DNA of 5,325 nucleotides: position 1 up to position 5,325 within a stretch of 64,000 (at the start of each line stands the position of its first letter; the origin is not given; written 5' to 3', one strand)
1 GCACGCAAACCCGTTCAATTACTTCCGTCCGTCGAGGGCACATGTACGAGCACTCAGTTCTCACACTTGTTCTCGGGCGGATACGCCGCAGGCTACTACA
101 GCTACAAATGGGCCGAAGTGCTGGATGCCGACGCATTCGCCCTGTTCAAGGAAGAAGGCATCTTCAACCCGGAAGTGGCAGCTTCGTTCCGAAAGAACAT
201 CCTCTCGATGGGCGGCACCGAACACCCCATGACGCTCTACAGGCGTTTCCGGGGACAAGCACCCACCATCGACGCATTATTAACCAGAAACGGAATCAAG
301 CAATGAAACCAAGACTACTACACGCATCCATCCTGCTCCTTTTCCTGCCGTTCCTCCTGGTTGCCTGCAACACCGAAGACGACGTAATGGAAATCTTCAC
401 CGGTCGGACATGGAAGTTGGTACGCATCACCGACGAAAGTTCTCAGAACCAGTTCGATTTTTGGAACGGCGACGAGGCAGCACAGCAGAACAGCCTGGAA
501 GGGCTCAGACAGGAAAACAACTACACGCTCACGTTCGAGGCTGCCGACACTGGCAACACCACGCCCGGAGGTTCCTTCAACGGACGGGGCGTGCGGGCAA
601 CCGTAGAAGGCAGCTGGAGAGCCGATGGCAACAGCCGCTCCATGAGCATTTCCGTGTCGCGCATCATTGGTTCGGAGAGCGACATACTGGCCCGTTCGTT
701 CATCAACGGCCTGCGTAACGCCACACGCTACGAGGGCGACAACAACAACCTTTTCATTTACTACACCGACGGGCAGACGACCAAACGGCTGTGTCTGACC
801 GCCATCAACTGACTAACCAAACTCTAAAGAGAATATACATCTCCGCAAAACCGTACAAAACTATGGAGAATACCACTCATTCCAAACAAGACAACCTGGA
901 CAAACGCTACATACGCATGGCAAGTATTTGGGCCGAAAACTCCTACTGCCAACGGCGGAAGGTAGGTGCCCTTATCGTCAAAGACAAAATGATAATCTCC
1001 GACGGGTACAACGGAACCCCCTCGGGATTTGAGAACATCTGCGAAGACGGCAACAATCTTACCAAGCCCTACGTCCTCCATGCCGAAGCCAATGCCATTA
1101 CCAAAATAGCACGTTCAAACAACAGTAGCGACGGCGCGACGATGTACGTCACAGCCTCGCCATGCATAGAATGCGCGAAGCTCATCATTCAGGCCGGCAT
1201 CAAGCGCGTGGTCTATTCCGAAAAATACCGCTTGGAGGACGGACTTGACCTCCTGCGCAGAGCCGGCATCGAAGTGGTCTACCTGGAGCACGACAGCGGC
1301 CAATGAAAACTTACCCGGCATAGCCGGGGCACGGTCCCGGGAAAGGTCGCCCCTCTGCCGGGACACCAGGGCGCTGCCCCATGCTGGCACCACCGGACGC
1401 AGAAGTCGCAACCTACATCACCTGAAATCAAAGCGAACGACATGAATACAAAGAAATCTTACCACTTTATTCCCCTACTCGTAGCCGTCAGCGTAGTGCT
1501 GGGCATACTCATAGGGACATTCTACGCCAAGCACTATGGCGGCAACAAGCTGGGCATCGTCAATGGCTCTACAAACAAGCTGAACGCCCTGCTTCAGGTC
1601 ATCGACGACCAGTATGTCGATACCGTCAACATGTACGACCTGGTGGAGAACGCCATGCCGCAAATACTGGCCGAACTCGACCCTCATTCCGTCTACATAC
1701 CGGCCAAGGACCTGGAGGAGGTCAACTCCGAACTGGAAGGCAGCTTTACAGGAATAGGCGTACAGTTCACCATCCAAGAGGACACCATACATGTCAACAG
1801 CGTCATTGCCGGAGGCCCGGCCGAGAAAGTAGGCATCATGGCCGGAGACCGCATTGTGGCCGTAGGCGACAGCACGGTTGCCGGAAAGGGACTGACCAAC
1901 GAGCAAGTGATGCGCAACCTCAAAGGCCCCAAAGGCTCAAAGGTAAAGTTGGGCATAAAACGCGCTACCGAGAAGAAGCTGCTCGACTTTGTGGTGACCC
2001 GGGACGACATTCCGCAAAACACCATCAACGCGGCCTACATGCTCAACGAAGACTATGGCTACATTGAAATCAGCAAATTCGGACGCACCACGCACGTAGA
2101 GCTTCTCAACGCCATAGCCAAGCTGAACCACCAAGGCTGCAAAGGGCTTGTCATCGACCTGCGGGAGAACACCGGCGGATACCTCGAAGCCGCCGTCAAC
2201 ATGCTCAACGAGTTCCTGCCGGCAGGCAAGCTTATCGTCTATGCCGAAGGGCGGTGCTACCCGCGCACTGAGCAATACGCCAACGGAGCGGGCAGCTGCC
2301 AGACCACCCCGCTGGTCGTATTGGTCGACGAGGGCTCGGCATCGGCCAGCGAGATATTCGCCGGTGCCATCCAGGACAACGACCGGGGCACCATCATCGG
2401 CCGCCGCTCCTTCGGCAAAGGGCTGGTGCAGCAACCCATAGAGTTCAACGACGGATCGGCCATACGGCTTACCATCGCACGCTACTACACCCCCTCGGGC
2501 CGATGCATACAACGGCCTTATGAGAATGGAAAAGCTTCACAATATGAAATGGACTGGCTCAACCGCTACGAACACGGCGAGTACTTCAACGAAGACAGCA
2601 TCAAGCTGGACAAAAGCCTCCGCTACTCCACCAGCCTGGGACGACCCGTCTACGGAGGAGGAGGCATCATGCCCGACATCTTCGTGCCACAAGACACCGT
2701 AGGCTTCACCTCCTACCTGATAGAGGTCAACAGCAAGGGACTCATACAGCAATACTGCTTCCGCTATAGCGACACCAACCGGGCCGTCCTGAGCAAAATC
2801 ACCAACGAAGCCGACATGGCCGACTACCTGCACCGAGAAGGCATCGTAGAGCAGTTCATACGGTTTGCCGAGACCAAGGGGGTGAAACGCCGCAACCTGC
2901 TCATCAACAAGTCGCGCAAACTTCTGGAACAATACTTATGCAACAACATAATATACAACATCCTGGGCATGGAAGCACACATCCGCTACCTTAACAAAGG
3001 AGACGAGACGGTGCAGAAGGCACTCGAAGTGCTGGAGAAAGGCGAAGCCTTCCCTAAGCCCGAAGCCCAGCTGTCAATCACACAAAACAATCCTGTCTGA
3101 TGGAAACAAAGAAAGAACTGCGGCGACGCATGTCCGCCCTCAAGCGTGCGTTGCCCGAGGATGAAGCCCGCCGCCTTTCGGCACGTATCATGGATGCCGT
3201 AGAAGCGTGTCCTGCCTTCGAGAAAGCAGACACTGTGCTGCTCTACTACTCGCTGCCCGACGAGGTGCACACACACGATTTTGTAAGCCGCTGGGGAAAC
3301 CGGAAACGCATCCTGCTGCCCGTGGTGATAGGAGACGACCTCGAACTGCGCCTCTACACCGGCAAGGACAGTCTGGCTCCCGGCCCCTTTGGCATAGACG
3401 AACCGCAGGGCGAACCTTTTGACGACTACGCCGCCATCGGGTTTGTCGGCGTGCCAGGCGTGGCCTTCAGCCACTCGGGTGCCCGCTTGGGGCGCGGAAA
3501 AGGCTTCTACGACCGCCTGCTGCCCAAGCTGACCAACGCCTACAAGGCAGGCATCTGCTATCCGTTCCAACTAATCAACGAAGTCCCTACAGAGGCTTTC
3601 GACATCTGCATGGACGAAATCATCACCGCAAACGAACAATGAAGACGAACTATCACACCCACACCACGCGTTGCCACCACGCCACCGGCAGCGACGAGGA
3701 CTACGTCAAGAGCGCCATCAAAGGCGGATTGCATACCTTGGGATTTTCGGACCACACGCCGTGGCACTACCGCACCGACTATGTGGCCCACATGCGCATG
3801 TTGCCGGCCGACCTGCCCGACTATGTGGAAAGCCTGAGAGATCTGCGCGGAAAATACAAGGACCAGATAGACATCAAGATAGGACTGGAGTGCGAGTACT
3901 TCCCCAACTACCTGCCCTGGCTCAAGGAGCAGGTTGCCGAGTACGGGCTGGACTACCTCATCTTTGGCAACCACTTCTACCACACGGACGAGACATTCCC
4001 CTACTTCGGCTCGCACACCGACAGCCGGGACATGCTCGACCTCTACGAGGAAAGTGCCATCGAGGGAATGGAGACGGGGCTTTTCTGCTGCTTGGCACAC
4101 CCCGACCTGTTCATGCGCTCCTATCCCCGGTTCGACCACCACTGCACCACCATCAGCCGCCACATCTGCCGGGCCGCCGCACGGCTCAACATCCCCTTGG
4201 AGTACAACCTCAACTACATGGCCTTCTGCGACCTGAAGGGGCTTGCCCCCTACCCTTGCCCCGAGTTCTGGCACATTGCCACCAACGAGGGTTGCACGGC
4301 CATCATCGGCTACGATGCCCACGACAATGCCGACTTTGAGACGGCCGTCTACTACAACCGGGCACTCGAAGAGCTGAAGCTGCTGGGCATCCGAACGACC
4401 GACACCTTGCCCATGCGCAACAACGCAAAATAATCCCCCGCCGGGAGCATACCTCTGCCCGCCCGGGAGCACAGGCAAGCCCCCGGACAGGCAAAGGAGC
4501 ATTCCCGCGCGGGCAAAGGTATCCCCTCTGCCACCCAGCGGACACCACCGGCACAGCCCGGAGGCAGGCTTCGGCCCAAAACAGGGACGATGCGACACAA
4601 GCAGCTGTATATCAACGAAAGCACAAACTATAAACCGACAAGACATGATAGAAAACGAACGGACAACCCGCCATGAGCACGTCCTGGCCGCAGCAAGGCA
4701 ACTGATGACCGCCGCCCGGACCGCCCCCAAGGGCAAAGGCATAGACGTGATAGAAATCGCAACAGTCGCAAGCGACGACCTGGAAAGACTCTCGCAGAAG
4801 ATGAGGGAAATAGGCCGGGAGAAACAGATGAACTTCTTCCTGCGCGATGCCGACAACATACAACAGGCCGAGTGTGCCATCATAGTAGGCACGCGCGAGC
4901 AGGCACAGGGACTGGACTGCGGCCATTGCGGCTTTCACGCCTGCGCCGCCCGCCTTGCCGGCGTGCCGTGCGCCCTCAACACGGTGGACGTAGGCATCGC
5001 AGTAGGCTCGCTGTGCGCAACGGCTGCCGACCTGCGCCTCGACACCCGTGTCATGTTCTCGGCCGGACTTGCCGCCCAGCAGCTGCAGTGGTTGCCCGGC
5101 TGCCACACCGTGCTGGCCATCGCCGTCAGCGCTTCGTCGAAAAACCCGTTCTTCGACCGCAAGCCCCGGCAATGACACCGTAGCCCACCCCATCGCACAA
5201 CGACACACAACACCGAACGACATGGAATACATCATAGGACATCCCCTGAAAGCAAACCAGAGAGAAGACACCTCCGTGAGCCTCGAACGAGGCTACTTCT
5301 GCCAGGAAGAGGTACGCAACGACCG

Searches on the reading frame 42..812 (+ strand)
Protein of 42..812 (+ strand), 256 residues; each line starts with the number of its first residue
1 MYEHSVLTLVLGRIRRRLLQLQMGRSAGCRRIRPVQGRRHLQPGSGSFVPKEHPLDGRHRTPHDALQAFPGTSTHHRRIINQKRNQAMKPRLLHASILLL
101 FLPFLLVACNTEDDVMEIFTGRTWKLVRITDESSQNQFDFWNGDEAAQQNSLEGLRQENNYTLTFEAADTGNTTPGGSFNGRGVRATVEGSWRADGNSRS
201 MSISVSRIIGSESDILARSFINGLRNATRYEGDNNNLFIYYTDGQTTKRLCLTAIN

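Call 36: search_protein_families(library=pfam, proteins=[window:42-812:+], max_evalue=0.00001)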
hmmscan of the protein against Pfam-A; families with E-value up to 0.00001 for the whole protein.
window:42-812:+ (256 aa): 1 family
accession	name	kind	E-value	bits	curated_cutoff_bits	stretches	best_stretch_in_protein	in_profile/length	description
PF16139.11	DUF4847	-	5.9e-47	159.7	25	1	110-252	1-143/147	Domain of unknown function (DUF4847)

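Call 51: find_encoding_contigs(protein=window:42-812:+, flank=10000, max_places=3)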
Protein window:42-812:+ (256 aa): no gene with exactly this product is on record in the collection.

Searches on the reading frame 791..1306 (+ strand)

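Call 36: search_protein_families(library=pfam, proteins=[window:791-1306:+], max_evalue=0.00001)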
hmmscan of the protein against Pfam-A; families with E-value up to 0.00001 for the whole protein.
window:791-1306:+ (171 aa): 4 families
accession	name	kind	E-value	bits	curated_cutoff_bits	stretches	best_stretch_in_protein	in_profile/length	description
PF00383.29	dCMP_cyt_deam_1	-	8.2e-26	90.3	25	1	36-143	3-101/102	Cytidine and deoxycytidylate deaminase zinc-binding region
PF14437.12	MafB19-deam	-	1.3e-19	70.9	27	1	46-145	13-102/142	MafB19-like deaminase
PF14439.12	Bd3614-deam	-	3.5e-07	30.6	38.5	1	91-156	30-98/113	Bd3614-like deaminase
PF18750.7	SNAD4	-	7.6e-06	26.4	27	0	94-134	30-73/130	Secreted Novel AID/APOBEC-like Deaminase 4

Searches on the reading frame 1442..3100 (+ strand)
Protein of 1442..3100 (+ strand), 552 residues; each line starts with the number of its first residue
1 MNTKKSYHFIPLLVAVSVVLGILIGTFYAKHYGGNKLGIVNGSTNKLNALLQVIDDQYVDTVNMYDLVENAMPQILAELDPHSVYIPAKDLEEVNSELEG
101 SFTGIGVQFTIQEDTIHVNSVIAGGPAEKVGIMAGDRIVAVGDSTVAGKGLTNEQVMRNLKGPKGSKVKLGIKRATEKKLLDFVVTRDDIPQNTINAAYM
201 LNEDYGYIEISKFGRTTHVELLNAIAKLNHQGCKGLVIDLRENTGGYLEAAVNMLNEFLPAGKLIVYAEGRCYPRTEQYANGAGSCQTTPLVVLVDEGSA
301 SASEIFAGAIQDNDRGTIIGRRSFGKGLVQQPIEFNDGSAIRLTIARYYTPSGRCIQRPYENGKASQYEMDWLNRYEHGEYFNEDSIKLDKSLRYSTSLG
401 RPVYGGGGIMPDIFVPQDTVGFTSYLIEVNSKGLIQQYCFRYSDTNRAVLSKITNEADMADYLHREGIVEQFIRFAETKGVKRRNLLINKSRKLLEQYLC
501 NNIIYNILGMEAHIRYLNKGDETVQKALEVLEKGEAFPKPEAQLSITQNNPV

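Call 36: search_protein_families(library=pfam, proteins=[window:1442-3100:+], max_evalue=0.00001)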
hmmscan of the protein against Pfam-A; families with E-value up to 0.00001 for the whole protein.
window:1442-3100:+ (552 aa): 4 families
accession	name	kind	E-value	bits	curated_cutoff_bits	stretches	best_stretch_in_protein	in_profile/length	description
PF03572.23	Peptidase_S41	-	3.3e-54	183.3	24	1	204-358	1-156/165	Peptidase family S41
PF13180.12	PDZ_2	-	2.6e-11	44.1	27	1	104-181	2-76/80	PDZ domain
PF00595.29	PDZ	-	1.6e-09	38.4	23.2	1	104-172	11-80/81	PDZ domain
PF17820.7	PDZ_6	-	6e-09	36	27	1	118-174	2-54/54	PDZ domain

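Call 53: find_encoding_contigs(protein=window:1442-3100:+, flank=10000, max_places=3)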
Protein window:1442-3100:+ (552 aa): 17 contigs read that carry it; 3 places shown.
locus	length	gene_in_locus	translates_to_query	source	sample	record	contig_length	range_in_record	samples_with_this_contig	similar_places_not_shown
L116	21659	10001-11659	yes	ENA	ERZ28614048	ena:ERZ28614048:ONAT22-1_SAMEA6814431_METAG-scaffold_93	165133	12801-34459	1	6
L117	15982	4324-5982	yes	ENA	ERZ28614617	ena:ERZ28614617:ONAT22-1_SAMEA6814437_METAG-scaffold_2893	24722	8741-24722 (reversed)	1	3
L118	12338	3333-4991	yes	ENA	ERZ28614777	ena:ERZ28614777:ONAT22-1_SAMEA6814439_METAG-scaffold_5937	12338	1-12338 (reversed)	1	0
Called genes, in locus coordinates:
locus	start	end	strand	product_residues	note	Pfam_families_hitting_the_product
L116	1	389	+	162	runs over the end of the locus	PF13505:OMP_b-brl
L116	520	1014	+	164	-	PF04073:tRNA_edit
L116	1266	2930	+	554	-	PF07690:MFS_1, PF00854:PTR2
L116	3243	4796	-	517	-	PF00117:GATase, PF07722:Peptidase_C26, PF02540:NAD_synthase (weak), PF03054:tRNA_Me_trans (faint), PF00958:GMP_synt_C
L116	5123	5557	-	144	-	PF01741:MscL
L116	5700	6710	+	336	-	PF00044:Gp_dh_N, PF02800:Gp_dh_C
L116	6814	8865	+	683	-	PF01432:Peptidase_M3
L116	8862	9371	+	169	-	PF16139:DUF4847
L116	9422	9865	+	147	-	PF00383:dCMP_cyt_deam_1, PF14437:MafB19-deam, PF14439:Bd3614-deam (weak)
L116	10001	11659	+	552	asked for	PF00595:PDZ, PF13180:PDZ_2, PF17820:PDZ_6, PF03572:Peptidase_S41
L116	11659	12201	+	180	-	PF01812:5-FTHF_cyc-lig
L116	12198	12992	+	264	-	PF02811:PHP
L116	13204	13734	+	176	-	PF09918:DUF2148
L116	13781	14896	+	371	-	PF04371:PAD_porph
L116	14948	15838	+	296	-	PF00795:CN_hydrolase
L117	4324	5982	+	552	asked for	PF00595:PDZ, PF13180:PDZ_2, PF17820:PDZ_6, PF03572:Peptidase_S41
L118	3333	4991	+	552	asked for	PF00595:PDZ, PF13180:PDZ_2, PF17820:PDZ_6, PF03572:Peptidase_S41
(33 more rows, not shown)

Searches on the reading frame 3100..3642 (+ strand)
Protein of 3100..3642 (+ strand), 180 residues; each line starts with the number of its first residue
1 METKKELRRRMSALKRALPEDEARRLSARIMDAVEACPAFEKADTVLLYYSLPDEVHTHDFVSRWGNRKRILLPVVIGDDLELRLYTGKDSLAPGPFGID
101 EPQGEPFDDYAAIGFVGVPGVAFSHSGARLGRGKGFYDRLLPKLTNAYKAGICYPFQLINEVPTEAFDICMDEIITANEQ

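Call 36: search_protein_families(library=pfam, proteins=[window:3100-3642:+], max_evalue=0.00001)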
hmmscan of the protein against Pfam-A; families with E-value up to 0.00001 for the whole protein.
window:3100-3642:+ (180 aa): 1 family
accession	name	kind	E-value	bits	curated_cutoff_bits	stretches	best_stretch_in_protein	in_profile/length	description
PF01812.26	5-FTHF_cyc-lig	-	4.9e-36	124.8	27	1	4-176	1-185/186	5-formyltetrahydrofolate cyclo-ligase family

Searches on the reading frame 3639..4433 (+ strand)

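Call 36: search_protein_families(library=pfam, proteins=[window:3639-4433:+], max_evalue=0.00001)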
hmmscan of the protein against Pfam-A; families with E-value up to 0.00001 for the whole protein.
window:3639-4433:+ (264 aa): 1 family
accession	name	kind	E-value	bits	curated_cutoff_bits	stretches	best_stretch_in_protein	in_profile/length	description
PF02811.25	PHP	-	2.1e-19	70.9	26.4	1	5-166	2-142/164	PHP domain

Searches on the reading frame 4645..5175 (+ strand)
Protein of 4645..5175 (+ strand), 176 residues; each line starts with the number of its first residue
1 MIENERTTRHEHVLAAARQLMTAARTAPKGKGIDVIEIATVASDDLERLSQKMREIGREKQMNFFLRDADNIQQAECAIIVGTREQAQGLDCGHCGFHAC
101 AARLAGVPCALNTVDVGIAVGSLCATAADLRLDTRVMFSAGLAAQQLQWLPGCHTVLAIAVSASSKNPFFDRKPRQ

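Call 36: search_protein_families(library=pfam, proteins=[window:4645-5175:+], max_evalue=0.00001)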
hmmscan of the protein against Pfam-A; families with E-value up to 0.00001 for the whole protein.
window:4645-5175:+ (176 aa): 1 family
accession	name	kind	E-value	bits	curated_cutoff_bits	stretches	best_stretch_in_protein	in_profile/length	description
PF09918.14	DUF2148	-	1.1e-28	99.4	25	1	106-172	2-68/68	Uncharacterized protein containing a ferredoxin domain (DUF2148)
